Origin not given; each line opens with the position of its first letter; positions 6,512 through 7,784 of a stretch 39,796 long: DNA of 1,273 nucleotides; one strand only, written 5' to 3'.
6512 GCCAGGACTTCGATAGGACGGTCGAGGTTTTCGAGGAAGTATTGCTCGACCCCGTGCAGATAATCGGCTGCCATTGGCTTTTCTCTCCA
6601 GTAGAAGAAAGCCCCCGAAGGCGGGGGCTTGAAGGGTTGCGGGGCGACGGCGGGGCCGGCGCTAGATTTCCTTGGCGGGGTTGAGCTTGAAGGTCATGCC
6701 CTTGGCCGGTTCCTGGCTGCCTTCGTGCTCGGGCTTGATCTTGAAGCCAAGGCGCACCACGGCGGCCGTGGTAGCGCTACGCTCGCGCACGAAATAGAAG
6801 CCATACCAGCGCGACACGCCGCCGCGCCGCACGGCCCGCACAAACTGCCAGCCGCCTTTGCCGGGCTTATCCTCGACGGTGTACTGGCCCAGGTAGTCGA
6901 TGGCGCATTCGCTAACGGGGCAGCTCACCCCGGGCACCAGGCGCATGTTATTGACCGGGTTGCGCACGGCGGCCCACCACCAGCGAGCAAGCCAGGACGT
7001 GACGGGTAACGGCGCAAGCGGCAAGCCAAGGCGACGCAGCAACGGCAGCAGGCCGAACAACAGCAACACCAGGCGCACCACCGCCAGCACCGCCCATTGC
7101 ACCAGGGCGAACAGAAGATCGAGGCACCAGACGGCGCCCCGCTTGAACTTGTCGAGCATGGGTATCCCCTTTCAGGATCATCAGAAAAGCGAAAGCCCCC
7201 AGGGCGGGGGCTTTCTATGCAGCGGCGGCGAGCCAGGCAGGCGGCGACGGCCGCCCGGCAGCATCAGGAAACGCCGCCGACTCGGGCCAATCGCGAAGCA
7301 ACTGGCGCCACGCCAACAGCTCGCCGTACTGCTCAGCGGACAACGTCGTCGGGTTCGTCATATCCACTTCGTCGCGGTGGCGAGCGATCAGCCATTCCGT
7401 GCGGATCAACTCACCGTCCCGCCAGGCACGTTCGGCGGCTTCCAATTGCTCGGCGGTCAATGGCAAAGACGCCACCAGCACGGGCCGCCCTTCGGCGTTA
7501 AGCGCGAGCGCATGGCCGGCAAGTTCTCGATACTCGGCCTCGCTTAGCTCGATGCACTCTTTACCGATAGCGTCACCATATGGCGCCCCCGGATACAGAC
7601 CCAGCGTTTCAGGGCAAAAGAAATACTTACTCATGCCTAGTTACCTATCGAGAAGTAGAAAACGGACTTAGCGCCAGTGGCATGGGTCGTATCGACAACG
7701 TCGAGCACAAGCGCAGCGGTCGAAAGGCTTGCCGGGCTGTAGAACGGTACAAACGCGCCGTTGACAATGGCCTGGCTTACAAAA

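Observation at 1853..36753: AT-rich 8-bp-periodic box arrays at eight intergenic loci across the phage genome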

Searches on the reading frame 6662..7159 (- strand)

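Call 23: search_protein_families(library=phrogs, proteins=[window:6662-7159:-], max_evalue=0.001)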
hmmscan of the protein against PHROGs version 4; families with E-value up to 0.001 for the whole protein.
window:6662-7159:- (165 aa): 1 family
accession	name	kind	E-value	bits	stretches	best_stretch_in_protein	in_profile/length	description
phrog_2143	-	unknown function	6.6e-12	46.7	1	55-164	76-183/186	-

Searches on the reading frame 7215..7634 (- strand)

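Call 23: search_protein_families(library=phrogs, proteins=[window:7215-7634:-], max_evalue=0.001)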
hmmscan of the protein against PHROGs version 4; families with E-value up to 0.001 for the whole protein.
window:7215-7634:- (139 aa): 7 families
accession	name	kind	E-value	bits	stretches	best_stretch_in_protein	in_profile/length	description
phrog_188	-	tail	3.2e-34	119.5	1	1-138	43-187/207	tail fiber assembly protein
phrog_8716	-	tail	3.5e-26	93.3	1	60-137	72-149/152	tail fiber protein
phrog_5844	-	unknown function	2.4e-24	87.3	1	37-136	93-197/199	-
phrog_4628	-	tail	2.9e-08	35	1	61-134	61-126/126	tail fiber assembly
phrog_37968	-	unknown function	2.8e-07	32.1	1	54-125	34-95/101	-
phrog_4912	-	tail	1.1e-05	26.3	1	62-136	140-205/226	tail fiber assembly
phrog_8746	-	tail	0.0006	21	1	63-133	77-139/139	tail fiber assembly protein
